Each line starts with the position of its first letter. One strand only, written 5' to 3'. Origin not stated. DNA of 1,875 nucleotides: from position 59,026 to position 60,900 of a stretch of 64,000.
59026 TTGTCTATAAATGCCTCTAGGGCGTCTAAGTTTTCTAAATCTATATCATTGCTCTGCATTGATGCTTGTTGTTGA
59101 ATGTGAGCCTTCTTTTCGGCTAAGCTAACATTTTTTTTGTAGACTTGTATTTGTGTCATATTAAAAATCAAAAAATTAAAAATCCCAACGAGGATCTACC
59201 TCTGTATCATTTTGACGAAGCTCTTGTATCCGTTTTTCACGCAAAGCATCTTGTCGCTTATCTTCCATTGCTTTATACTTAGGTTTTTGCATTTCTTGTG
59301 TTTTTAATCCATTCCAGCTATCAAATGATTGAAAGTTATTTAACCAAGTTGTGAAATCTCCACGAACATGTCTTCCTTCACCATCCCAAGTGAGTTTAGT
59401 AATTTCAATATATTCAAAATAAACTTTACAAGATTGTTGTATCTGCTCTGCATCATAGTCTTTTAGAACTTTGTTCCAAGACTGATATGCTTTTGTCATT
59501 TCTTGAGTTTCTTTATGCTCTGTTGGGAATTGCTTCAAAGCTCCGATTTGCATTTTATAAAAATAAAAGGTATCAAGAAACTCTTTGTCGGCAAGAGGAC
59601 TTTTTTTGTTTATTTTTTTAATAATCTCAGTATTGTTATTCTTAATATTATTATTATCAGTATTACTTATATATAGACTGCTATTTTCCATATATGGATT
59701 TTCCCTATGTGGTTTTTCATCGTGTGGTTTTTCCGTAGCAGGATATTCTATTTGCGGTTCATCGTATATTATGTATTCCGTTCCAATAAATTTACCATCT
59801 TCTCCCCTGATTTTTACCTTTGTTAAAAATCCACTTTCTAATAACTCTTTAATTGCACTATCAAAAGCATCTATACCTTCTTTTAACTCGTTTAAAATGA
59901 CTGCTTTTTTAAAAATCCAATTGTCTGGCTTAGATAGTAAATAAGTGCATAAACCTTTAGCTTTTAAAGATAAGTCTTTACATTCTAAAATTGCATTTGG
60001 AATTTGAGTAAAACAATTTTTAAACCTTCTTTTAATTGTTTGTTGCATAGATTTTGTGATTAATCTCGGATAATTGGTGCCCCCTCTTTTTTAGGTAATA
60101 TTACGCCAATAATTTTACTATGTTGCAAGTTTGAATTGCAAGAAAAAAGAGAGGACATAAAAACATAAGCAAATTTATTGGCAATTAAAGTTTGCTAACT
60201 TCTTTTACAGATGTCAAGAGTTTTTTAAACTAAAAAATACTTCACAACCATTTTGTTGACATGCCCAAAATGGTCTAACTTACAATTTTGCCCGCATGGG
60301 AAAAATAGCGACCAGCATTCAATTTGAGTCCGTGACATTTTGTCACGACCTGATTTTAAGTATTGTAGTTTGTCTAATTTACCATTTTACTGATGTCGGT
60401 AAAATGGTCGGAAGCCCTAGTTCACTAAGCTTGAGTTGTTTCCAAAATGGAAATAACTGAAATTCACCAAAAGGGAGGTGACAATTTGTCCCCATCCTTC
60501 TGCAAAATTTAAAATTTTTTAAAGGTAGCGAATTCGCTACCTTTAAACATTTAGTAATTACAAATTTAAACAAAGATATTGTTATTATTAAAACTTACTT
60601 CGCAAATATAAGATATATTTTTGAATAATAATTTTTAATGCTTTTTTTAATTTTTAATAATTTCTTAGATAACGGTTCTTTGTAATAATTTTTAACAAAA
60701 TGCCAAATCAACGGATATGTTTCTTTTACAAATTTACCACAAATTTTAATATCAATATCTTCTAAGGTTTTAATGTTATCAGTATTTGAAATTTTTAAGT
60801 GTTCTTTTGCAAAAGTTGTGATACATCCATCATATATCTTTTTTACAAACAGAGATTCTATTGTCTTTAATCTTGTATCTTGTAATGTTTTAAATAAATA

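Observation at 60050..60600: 550-bp GC-enriched noncoding tract packed with hairpins and a 30-bp perfect palindrome (origin or ncRNA candidate)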

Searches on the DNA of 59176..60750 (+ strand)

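Call 7: search_rna_families(source=window, start=59900, end=60750, threshold=evalue, max_evalue=10, show_alignments=3)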
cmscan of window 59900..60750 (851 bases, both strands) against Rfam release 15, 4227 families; matches with E-value up to 10: 14.
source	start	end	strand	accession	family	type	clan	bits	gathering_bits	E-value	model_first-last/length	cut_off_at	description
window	60496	60548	-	RF01730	Termite-leu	Cis-reg;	-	20.8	51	0.082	1-78/78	no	Termite-leu RNA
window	60187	60305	+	RF01606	plasmodium_snoR31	Gene; snRNA; snoRNA; HACA-box;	-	20.1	60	6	1-145/145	no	small nucleolar RNA snoR31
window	60087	60119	+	RF00480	HIV_FE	Cis-reg; frameshift_element;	-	18.5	45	8.4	1-52/52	no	HIV Ribosomal frameshift signal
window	60476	60601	-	RF04192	carA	Cis-reg;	-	16.5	100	1.6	1-202/202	no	carA ncRNA motif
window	60127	60186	+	RF02063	STnc350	Gene; sRNA;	-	16.5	60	3.8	1-68/68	no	Salmonella enterica sRNA STnc350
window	60520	60545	-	RF03938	mir-4662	Gene; miRNA;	-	16.3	97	4.8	1-67/67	no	mir-4662 microRNA precursor family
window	60126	60205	+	RF04315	manA-II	Cis-reg;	-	16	100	6.2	1-147/147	no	manA_II ncRNA motif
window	60517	60546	-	RF03456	mir-724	Gene; miRNA;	-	15.8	83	6.3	1-60/60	no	mir-724 microRNA precursor family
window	60516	60549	-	RF03714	MIR774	Gene; miRNA;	-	15.5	80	8.8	1-98/98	no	MIR774 microRNA precursor family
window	60249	60272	+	RF04072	mir-7386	Gene; miRNA;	-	15.3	44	8.4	18-41/59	no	mir-7386 microRNA precursor family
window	60382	60407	+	RF03686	mir-9424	Gene; miRNA;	-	14.8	90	8.6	22-47/68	no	mir-9424 microRNA precursor family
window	60502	60550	+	RF03099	RAGATH-23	Gene; sRNA;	-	14.5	92.6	9.1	1-99/99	no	RAGATH-23 RNA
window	60463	60577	+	RF00125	IS128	Gene; sRNA;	-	12.5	80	9.6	1-209/209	no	IS128 RNA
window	60021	60064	-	RF00459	MPMV_package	Cis-reg;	-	11.6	54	6.8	161-206/279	no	Mason-Pfizer monkey virus packaging signal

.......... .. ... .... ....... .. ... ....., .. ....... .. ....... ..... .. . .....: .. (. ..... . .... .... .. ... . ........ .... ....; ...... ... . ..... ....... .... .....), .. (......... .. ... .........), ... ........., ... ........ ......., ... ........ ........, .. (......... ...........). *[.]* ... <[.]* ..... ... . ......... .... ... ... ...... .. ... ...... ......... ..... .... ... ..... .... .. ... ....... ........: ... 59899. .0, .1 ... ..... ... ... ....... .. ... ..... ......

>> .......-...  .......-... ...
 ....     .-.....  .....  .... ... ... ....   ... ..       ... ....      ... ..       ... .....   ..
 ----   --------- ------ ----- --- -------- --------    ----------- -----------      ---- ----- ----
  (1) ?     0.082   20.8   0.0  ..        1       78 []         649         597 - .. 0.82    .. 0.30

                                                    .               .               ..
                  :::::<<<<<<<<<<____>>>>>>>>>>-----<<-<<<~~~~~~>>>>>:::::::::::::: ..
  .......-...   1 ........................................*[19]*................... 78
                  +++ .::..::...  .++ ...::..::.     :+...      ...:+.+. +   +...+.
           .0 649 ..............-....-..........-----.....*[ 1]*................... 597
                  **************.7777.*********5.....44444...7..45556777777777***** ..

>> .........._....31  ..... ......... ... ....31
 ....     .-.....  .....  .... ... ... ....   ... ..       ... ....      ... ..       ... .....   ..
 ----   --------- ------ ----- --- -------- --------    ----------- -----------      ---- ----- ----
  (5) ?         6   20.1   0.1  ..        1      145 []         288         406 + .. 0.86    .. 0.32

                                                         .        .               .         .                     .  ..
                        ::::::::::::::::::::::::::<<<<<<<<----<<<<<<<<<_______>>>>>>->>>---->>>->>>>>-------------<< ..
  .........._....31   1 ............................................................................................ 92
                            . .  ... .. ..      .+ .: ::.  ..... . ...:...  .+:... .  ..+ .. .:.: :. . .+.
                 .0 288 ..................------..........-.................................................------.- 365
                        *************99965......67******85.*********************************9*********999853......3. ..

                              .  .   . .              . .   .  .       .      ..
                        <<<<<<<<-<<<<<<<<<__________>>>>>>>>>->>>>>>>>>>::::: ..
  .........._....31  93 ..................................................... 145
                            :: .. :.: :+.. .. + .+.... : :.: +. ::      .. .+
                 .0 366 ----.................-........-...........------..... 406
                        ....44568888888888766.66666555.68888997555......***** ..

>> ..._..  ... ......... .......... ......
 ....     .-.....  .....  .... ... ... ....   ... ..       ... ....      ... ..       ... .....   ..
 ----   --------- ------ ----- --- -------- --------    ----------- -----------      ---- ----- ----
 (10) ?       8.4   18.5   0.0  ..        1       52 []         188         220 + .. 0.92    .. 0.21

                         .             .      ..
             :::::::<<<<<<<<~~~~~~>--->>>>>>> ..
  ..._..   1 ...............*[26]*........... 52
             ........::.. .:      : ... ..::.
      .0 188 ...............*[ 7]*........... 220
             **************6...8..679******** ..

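Call 8: search_dna_similar(query=window:59900-60750:+, collection=phages, mode=distant, max_rows=30)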
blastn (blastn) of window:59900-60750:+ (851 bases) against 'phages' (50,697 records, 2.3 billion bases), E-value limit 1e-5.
No match.

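Call 84: build_rna_model(alignment_id=A4, structure=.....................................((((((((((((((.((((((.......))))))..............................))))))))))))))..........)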
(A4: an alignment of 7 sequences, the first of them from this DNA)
Model R1 built from alignment A4 (7 sequences, 125 columns); structure: as given.
model positions 120; base pairs 20; branch points 0; effective number of sequences 1.94; information 0.59 bits per position. Calibrated on 0.2 Mb of random sequence (short: E-values are rough).
structure used (alignment columns):
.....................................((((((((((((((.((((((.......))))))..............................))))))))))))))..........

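Call 85: search_with_rna_model(model_id=R1, sources=[window, L004, L006, L025, L026, L033, L036, L038, L040, L027], max_evalue=1, make_alignment=true)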
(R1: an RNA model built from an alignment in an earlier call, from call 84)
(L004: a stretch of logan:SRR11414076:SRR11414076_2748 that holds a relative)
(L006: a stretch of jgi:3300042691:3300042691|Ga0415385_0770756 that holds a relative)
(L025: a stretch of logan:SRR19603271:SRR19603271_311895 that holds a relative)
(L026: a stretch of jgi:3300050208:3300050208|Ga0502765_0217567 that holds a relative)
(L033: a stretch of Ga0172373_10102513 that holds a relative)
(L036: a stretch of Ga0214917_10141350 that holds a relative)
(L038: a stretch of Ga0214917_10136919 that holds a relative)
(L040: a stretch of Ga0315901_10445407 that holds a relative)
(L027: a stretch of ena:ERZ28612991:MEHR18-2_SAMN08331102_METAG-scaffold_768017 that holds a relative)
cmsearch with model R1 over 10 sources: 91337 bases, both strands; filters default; matches with E-value up to 1: 15.
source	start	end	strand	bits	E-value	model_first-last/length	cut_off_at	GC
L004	1179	1298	+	135.9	4.4e-22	1-120/120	no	0.29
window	60069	60188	-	133.9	1.1e-21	1-120/120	no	0.3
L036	1059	1177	-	132.1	2.2e-21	1-120/120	no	0.3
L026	524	643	+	129.2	7.5e-21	1-120/120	no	0.32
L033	993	1112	+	109.3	3e-17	1-120/120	no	0.32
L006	135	255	+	104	2.7e-16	1-120/120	no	0.3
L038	586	706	+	104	2.7e-16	1-120/120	no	0.3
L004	529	644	+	102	6.3e-16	1-120/120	no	0.37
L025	2883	3015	+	34.3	0.0012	1-120/120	no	0.29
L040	28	139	+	32.5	0.0024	1-120/120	no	0.32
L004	6910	7021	+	32.5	0.0025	1-120/120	no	0.32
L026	270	381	-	32.4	0.0025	1-120/120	no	0.32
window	54588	54699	-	29.4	0.0089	1-120/120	no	0.33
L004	560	634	-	18.8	0.76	33-111/120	no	0.37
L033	798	924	-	18.6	0.81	1-120/120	no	0.3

Alignment A5: 15 matches aligned to the model, 177 columns, each read 5' to 3' on its own strand. Consensus structure (alignment columns), stored with it:
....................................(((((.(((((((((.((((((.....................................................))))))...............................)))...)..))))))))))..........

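Call 97: search_with_rna_model(model_id=R1, sources=[L042, L043, L044, L045, L046, L047, L048, L049, L050, L051, L052, L053, L054, L055, L056, L057, L058, L059, L060, L061, L062, L063, L064, L065, L066, L067, L068, L069, L070, L071, L072, L073, L074, L075, L076, L077, L078, L079, L080, L081, L082, L083, L084, L085, L086, L087, L088, L089, L090, L091, L092, L093, L094, L095, L096, L097, L098, L099, L100, L101, L102, L103, L104, L105, L106, L107, L108, L109, L110, L111, L112, L113, L114, L115, L116, L117, L118, L119, L120, L121], max_evalue=10)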
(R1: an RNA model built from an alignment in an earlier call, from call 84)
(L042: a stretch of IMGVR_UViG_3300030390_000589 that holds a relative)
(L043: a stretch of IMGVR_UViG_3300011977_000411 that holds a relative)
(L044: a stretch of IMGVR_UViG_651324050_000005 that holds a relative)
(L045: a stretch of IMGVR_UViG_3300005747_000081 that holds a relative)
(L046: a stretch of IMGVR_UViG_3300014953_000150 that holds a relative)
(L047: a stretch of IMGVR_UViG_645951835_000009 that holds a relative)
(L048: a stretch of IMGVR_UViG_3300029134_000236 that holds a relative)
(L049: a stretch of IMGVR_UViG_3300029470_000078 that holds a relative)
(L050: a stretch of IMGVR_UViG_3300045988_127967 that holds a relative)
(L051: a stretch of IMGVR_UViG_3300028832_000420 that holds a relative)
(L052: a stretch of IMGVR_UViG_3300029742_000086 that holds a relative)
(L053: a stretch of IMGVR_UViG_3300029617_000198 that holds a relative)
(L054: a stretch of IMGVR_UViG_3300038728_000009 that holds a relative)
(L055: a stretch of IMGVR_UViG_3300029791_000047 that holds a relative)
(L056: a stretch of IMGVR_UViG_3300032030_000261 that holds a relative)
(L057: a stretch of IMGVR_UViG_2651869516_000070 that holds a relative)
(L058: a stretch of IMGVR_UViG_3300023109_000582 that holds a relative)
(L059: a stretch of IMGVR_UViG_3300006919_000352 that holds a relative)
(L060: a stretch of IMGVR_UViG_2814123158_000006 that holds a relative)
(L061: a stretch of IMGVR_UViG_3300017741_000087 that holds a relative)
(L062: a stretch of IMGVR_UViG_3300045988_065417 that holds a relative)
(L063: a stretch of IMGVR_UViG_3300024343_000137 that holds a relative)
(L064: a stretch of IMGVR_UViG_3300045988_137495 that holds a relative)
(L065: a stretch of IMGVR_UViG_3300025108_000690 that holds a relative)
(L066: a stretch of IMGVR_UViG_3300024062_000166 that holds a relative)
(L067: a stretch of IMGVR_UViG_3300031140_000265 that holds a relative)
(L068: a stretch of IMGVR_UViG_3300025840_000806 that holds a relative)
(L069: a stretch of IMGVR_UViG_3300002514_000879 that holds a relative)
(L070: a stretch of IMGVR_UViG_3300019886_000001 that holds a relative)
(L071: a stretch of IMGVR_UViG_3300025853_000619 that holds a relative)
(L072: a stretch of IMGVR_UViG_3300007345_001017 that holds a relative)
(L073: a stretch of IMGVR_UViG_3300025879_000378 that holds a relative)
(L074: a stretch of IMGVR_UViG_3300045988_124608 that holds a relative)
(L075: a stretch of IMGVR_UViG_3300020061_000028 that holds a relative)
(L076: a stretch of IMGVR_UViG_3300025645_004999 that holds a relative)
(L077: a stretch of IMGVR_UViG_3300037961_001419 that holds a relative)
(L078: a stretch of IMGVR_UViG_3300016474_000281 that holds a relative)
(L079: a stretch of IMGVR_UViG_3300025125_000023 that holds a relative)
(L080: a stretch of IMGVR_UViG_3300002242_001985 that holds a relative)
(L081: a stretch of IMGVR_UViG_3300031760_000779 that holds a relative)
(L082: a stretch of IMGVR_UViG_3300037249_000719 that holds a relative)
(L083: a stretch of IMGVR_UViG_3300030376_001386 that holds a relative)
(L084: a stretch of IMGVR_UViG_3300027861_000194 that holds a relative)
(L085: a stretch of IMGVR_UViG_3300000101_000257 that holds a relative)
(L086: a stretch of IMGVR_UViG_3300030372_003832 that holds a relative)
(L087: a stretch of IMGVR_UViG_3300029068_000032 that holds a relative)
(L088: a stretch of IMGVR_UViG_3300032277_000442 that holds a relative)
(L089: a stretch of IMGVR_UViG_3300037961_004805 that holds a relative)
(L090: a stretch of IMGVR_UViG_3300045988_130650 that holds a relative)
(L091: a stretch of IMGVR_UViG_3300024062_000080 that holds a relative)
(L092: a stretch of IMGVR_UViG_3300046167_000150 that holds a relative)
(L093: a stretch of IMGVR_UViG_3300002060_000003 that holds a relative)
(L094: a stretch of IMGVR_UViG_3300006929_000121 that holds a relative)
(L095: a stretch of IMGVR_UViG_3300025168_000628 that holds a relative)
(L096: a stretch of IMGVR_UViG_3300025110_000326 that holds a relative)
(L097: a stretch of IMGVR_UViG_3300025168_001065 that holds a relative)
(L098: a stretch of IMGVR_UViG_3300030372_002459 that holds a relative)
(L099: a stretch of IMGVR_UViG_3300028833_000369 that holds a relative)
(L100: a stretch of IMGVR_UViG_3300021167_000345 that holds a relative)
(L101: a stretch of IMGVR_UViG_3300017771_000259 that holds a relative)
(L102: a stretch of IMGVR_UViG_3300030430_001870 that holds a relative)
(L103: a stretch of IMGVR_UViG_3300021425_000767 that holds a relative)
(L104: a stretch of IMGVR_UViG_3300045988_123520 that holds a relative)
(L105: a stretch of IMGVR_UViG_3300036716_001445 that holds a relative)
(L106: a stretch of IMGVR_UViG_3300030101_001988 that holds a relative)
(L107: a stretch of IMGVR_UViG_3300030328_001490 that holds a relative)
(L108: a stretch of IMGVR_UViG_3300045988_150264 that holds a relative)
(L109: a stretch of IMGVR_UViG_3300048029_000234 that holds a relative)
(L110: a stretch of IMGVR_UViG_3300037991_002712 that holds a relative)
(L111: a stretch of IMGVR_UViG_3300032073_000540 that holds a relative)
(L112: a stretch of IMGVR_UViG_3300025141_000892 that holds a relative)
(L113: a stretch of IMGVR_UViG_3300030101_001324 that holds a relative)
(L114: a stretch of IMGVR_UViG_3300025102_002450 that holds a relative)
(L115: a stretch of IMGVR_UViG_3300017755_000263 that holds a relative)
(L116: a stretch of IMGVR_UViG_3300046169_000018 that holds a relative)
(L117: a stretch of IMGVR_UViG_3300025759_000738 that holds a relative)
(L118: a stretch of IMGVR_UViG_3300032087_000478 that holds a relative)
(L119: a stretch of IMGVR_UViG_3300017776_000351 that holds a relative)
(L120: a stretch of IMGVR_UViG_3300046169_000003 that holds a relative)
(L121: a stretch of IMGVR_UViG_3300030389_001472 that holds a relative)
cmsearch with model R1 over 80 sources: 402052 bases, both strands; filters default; matches with E-value up to 10: 10.
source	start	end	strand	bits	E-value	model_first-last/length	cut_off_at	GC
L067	697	797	-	25.7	0.18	1-120/120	no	0.31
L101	3247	3339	-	21.8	0.92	1-120/120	no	0.3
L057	1544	1586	-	19.6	2.3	1-120/120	no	0.26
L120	2166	2277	+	18.9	3.2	1-120/120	no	0.36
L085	4707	4752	-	18.6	3.6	1-120/120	no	0.24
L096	1756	1830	-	17.2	6.5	1-120/120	no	0.29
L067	4073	4111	+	17.1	6.7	1-120/120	no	0.18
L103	4119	4231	+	17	7.1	1-120/120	no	0.35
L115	5025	5111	+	16.8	7.5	1-120/120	no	0.24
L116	5025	5111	+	16.8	7.5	1-120/120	no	0.24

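Call 104: search_rna_families(sources=[L004, L025, L033, L038, L026], threshold=gathering)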
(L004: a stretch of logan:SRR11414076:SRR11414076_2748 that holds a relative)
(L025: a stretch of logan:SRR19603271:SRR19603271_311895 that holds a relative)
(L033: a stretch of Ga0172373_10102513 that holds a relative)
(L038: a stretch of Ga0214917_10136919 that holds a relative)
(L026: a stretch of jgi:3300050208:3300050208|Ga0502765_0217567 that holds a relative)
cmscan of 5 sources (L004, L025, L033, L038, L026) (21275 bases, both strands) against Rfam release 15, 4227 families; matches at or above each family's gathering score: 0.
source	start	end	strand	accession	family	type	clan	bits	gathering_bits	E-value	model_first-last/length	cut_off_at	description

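Call 107: search_with_rna_model(model_id=R1, sources=[window, L004, L006, L025, L026, L033, L036, L040], max_evalue=0.05, make_alignment=true)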
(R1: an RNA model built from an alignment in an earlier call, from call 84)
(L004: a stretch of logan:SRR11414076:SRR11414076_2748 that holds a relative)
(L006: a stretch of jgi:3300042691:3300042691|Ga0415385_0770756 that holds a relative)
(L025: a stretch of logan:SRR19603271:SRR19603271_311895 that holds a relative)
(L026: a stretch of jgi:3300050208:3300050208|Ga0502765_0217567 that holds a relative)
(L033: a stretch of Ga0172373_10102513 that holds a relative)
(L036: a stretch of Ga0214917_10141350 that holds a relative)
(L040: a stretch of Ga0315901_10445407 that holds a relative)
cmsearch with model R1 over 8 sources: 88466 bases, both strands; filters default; matches with E-value up to 0.05: 12.
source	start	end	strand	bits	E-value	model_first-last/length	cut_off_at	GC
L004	1179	1298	+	135.9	4.3e-22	1-120/120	no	0.29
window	60069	60188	-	133.9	1e-21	1-120/120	no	0.3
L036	1059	1177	-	132.1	2.2e-21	1-120/120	no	0.3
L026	524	643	+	129.2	7.3e-21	1-120/120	no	0.32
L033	993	1112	+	109.3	2.9e-17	1-120/120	no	0.32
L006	135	255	+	104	2.6e-16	1-120/120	no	0.3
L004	529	644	+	102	6.1e-16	1-120/120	no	0.37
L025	2883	3015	+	34.3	0.0011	1-120/120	no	0.29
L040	28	139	+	32.5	0.0024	1-120/120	no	0.32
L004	6910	7021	+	32.5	0.0024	1-120/120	no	0.32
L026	270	381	-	32.4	0.0025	1-120/120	no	0.32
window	54588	54699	-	29.4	0.0087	1-120/120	no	0.33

Alignment A7: 12 matches aligned to the model, 176 columns, each read 5' to 3' on its own strand. Consensus structure (alignment columns), stored with it:
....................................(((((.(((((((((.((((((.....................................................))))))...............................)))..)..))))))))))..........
